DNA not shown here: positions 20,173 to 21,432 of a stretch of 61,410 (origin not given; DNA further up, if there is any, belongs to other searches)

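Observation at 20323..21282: DHH/DHHA1 phosphoesterase with degenerate DHH motif inserted between bcsA and bcsB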

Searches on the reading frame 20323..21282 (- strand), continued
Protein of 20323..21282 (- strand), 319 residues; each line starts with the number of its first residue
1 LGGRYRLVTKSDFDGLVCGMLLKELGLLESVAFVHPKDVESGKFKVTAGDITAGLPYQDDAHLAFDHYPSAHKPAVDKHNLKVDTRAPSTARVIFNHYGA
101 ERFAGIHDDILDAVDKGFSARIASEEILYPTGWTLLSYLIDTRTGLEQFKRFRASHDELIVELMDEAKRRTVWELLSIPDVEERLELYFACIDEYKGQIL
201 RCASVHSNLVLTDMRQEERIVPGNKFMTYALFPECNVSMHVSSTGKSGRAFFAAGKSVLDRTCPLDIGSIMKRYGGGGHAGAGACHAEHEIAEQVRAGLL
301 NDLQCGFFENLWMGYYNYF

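Call 66: search_protein_families(library=pfam, proteins=[L020:6116-7261:+, L017:8791-10020:+, L017:6245-8680:-, L017:3054-6107:-, L017:11342-11818:+, L017:11822-14434:+, L001:13229-15202:+], max_evalue=0.01)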
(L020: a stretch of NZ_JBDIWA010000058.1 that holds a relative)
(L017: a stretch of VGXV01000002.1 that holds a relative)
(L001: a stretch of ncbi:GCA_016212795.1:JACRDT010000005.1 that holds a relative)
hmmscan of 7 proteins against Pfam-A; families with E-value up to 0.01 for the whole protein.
L020:6116-7261:+ (381 aa): 1 family
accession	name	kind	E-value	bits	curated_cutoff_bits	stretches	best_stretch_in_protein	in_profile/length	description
PF19787.4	DUF6271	-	8.7e-08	31.9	25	1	39-132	36-131/434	Family of unknown function (DUF6271)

L017:8791-10020:+ (409 aa): 1 family
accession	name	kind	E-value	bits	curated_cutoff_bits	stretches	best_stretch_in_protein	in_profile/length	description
PF19787.4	DUF6271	-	1.4e-06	27.9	25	1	63-155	37-131/434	Family of unknown function (DUF6271)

L017:6245-8680:- (811 aa): 2 families
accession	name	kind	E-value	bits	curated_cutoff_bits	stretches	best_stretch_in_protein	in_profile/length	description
PF08757.17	CotH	-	1.9e-47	162.8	23.8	1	308-645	2-299/322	CotH kinase protein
PF07705.17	CARDB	-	1.5e-05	25.6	22.7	1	134-228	2-98/101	CARDB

L017:3054-6107:- (1017 aa): 11 families
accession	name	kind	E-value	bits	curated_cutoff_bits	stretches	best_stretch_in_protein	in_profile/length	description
PF13620.12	CarboxypepD_reg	-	3.3e-15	56.6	32.3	1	936-1013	2-81/82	Carboxypeptidase regulatory-like domain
PF13715.12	CarbopepD_reg_2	-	1.4e-12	47.9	32.2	1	937-1015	2-78/88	CarboxypepD_reg-like domain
PF12891.13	Glyco_hydro_44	-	2.6e-10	41.1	25.1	1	175-341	111-221/223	Glycoside hydrolase family 44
PF17210.9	SdrD_B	-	8.1e-07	29.7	29.7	1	943-1003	18-78/112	SdrD B-like domain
PF09430.16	EMC7_beta-sandw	-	1.1e-05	26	26.6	1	949-1008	7-64/122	ER membrane protein complex subunit 7, beta-sandwich domain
PF17802.7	SpaA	-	2.8e-05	24.6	23.1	1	941-1015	8-89/91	Prealbumin-like fold domain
PF18329.7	SGBP_B_XBD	-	0.00018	22.2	26.4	1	807-924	69-182/186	Surface glycan-binding protein B xyloglucan binding domain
PF23193.1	NOMO_3rd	-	0.00055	20.4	27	1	926-1004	23-98/120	NOMO third transthyretin-like domain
PF19190.6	BACON_2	-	0.0037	17.6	25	1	603-694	4-87/94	Viral BACON domain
PF22902.2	NOMO1-like_9th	-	0.0043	17.3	27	1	938-995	2-61/75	BOS complex subunit NOMO1-like, beta sandwich domain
PF08308.17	PEGA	-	0.0051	17.1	20.8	0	978-1015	30-69/71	PEGA domain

L017:11342-11818:+ (158 aa): 3 families
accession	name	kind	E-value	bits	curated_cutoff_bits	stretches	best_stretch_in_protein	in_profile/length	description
PF01986.22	DUF123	-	3.8e-24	85.4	25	1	31-119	2-94/95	Domain of unknown function DUF123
PF01541.30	GIY-YIG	-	0.0055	17.4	22.6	0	37-61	14-37/78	GIY-YIG catalytic domain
PF20815.3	GIY_YIG_2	-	0.0083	16.5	22.4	0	8-60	1-57/153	GIY-YIG catalytic domain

L017:11822-14434:+ (870 aa): 6 families
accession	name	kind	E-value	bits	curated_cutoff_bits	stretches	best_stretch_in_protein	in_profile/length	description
PF00488.27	MutS_V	-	1.9e-86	289.3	30.2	1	615-802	1-188/188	MutS domain V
PF05192.23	MutS_III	-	1.7e-48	165.9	34.1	1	271-562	1-194/194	MutS domain III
PF01624.25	MutS_I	-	2.9e-46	156.8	20.6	1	5-115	1-112/113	MutS domain I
PF05188.22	MutS_II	-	5.1e-34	118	25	1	124-254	1-132/133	MutS domain II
PF05190.23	MutS_IV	-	5.2e-31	107.2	22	1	431-521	1-91/92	MutS family domain IV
PF13173.12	AAA_14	-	0.003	18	27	0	612-706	2-77/129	AAA domain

L001:13229-15202:+ (657 aa): 0 families

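Call 67: find_encoding_contigs(protein=P0048, flank=8000, max_places=1)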
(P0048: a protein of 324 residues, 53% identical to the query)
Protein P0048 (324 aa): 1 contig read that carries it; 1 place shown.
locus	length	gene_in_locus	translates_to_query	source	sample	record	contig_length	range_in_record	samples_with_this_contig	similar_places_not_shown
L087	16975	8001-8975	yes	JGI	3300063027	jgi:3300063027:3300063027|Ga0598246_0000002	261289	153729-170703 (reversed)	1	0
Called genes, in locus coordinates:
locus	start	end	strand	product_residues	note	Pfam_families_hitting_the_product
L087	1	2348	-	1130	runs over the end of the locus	PF02743:dCache_1, PF00989:PAS, PF08448:PAS_4, PF13426:PAS_9, PF08447:PAS_3, PF00989:PAS, PF13426:PAS_9, PF08447:PAS_3, +8 more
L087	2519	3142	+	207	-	PF01625:PMSR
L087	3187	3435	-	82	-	PF14841:FliG_M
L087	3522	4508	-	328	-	-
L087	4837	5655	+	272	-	PF00211:Guanylate_cyc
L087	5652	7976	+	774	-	PF00535:Glycos_transf_2, PF13641:Glyco_tranf_2_3, PF13506:Glyco_transf_21, PF13632:Glyco_trans_2_3, PF03552:Cellulose_synt, PF07238:PilZ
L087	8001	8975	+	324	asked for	-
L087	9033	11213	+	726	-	PF03170:CBM_BcsB_1st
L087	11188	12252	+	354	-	PF01270:Glyco_hydro_8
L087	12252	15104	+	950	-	PF00515:TPR_1 (faint), PF04733:Coatomer_E (faint), PF13424:TPR_12 (faint), PF13432:TPR_16 (faint), PF14559:TPR_19 (faint), PF25062:ARM_TT21_N (faint), PF05036:SPOR, PF12895:ANAPC3 (weak), +7 more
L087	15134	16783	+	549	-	PF11658:CBP_BcsG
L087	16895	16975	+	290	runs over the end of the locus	PF00781:DAGK_cat, PF19279:YegS_C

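Call 68: find_encoding_contigs(protein=P0058, flank=8000, max_places=1)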
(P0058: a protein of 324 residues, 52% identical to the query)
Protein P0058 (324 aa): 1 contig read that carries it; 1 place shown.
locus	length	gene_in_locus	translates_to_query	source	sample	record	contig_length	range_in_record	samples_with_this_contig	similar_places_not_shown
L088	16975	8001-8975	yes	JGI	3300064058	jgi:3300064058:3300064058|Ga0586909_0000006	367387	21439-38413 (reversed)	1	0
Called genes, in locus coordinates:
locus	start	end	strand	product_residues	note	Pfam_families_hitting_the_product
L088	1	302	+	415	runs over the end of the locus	PF13393:tRNA-synt_His, PF00587:tRNA-synt_2b, PF03129:HGTP_anticodon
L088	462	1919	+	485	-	PF20250:FapA_N, PF03961:FapA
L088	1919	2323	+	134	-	PF00072:Response_reg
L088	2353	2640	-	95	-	PF18152:DAHP_snth_FXD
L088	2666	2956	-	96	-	PF01817:CM_2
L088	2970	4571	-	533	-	PF00890:FAD_binding_2, PF01266:DAO, PF07992:Pyr_redox_2 (faint), PF02910:Succ_DH_flav_C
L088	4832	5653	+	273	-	PF00211:Guanylate_cyc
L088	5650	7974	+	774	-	PF00535:Glycos_transf_2, PF13641:Glyco_tranf_2_3, PF13506:Glyco_transf_21, PF13632:Glyco_trans_2_3, PF03552:Cellulose_synt, PF07238:PilZ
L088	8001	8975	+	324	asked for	-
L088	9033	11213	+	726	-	PF03170:CBM_BcsB_1st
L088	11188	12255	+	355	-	PF01270:Glyco_hydro_8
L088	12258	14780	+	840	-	PF07719:TPR_2 (faint), PF13174:TPR_6 (faint), PF13428:TPR_14 (faint), PF13432:TPR_16 (faint), PF14559:TPR_19 (faint), PF12895:ANAPC3 (weak)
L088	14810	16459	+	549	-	PF11658:CBP_BcsG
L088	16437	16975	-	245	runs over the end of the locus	PF00072:Response_reg, PF00196:GerE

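Call 69: find_encoding_contigs(protein=P0049, flank=8000, max_places=1)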
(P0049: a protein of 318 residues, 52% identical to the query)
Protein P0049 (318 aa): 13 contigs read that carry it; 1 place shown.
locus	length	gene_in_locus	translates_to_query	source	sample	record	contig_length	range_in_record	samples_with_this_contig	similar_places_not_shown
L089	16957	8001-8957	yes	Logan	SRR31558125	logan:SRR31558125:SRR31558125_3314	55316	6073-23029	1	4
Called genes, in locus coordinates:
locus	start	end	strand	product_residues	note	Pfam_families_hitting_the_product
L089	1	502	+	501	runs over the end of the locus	PF13584:BatD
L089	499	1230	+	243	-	PF00515:TPR_1 (faint), PF07719:TPR_2 (faint), PF13181:TPR_8 (faint), PF13432:TPR_16 (faint), PF08239:SH3_3 (weak)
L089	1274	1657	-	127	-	PF12844:HTH_19, PF01381:HTH_3 (weak)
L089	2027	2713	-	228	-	PF00072:Response_reg, PF00486:Trans_reg_C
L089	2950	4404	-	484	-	PF07690:MFS_1, PF13000:Acatn (weak)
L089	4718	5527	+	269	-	PF00211:Guanylate_cyc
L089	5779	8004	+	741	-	PF00535:Glycos_transf_2, PF13641:Glyco_tranf_2_3, PF13506:Glyco_transf_21, PF13632:Glyco_trans_2_3, PF03552:Cellulose_synt, PF07238:PilZ (weak)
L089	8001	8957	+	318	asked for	-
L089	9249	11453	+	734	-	PF03170:CBM_BcsB_1st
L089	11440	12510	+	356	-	PF01270:Glyco_hydro_8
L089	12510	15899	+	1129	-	PF00515:TPR_1 (faint), PF07719:TPR_2 (faint), PF12895:ANAPC3 (faint), PF13174:TPR_6 (faint), PF13374:TPR_10 (faint), PF13424:TPR_12 (faint), PF13428:TPR_14 (faint), PF13432:TPR_16 (faint), +2 more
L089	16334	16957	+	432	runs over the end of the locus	PF11658:CBP_BcsG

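Call 70: find_encoding_contigs(protein=P0118, flank=8000, max_places=1)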
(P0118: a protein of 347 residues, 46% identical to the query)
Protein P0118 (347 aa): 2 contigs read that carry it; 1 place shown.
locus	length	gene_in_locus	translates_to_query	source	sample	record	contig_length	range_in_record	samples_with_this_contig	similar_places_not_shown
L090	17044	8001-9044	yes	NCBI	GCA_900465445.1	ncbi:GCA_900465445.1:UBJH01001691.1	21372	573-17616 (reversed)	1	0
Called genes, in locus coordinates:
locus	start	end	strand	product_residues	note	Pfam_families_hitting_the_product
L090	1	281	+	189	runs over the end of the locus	-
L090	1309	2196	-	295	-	PF14294:DUF4372, PF01609:DDE_Tnp_1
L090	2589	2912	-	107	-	PF13744:HTH_37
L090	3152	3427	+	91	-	-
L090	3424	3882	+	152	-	PF13470:PIN_3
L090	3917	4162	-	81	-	PF00196:GerE, PF08281:Sigma70_r4_2 (weak)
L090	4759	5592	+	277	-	PF00211:Guanylate_cyc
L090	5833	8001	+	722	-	PF00535:Glycos_transf_2, PF13641:Glyco_tranf_2_3, PF13506:Glyco_transf_21, PF13632:Glyco_trans_2_3, PF03552:Cellulose_synt, PF07238:PilZ (weak)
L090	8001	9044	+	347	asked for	-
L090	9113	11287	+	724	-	PF03170:CBM_BcsB_1st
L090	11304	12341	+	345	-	PF01270:Glyco_hydro_8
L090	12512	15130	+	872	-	PF12895:ANAPC3 (faint), PF13174:TPR_6 (faint), PF13432:TPR_16 (faint), PF14559:TPR_19 (faint), PF23914:TPR_CcmH_CycH (faint), PF05420:BCSC_C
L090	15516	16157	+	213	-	PF03264:Cytochrom_NNT, PF14522:Cytochrome_C7 (faint), PF14537:Cytochrom_c3_2 (faint), PF22113:Mtrc-MtrF_II-IV_dom (faint)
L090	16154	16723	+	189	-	PF00027:cNMP_binding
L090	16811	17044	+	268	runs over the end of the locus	?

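Call 74: search_protein_families(library=pfam, proteins=[P0121, P0123, P0124, P0126, P0129, P0130, P0151, P0131, P0100, P0010], max_evalue=0.01)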
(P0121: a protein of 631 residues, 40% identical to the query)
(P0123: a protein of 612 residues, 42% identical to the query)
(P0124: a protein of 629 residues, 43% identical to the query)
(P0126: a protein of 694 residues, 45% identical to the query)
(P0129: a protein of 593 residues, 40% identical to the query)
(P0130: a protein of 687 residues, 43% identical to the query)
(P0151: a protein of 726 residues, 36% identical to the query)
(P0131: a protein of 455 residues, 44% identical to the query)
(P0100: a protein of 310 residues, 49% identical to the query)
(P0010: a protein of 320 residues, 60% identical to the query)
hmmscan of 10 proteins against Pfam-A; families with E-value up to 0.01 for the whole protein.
P0121 (631 aa): 1 family
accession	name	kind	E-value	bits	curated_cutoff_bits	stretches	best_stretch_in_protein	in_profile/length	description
PF02272.25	DHHA1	-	8.5e-15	55.5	25.9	2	259-307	43-100/102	DHHA1 domain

P0123 (612 aa): 3 families
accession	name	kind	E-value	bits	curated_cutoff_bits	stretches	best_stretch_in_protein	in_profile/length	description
PF19583.5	ODP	-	1.1e-63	215.1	27.2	1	28-222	1-194/194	ODP family beta lactamase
PF00753.33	Lactamase_B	-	2.2e-17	64.1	22.7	1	28-219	4-194/196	Metallo-beta-lactamase superfamily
PF02272.25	DHHA1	-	0.001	19.9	25.9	1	561-608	44-96/102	DHHA1 domain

P0124 (629 aa): 2 families
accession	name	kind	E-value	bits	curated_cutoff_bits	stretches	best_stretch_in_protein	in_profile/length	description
PF19583.5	ODP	-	3.8e-38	131.8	27.2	1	29-222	2-194/194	ODP family beta lactamase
PF00428.24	Ribosomal_60s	-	0.0047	17.9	28.1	0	215-276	8-70/88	60s Acidic ribosomal protein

P0126 (694 aa): 2 families
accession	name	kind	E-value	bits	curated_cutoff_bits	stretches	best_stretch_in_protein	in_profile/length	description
PF19583.5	ODP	-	5e-34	118.3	27.2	1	30-222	3-194/194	ODP family beta lactamase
PF00753.33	Lactamase_B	-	9.4e-08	32.7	22.7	1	26-74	2-50/196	Metallo-beta-lactamase superfamily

P0129 (593 aa): 2 families
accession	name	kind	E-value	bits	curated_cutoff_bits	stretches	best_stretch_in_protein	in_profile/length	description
PF19583.5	ODP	-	3.5e-27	96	27.2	1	30-219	3-191/194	ODP family beta lactamase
PF00753.33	Lactamase_B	-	0.00011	22.6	22.7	0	129-206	116-178/196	Metallo-beta-lactamase superfamily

P0130 (687 aa): 7 families
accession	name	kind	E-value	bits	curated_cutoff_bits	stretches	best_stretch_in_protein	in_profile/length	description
PF18911.6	PKD_4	-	1.4e-16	60.7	27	2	462-545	2-83/85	PKD domain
PF00801.26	PKD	-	2e-10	40.9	23.5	2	386-452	13-76/80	PKD domain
PF22352.2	K319L-like_PKD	-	8.1e-08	32.6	27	1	389-457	13-84/84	K319L-like, PKD domain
PF16403.11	Bact_surface_Ig-like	-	0.00017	22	27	0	423-457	37-71/71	Bacterial surface protein, Ig-like domain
PF05345.18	He_PIG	-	0.00018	22.3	24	0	506-546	59-96/96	Putative Ig domain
PF18981.6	InlK_D3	-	0.00048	20.6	25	0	424-458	41-74/75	Internalin K domain (D3/D4)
PF14347.11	DUF4399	-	0.005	17.6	28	0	419-458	47-89/91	Domain of unknown function (DUF4399)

P0151 (726 aa): 1 family
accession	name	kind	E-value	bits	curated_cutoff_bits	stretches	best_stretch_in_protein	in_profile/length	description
PF00015.26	MCPsignal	-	6.3e-35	121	34.6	1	201-360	5-164/172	Methyl-accepting chemotaxis protein (MCP) signalling domain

P0131 (455 aa): 0 families

P0100 (310 aa): 2 families
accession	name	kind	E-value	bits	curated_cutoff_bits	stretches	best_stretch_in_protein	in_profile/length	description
PF01368.27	DHH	-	0.0036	18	28.1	0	45-115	42-119/125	DHH family, N-terminal domain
PF02272.25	DHHA1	-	0.0057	17.5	25.9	1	264-306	50-100/102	DHHA1 domain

P0010 (320 aa): 0 families
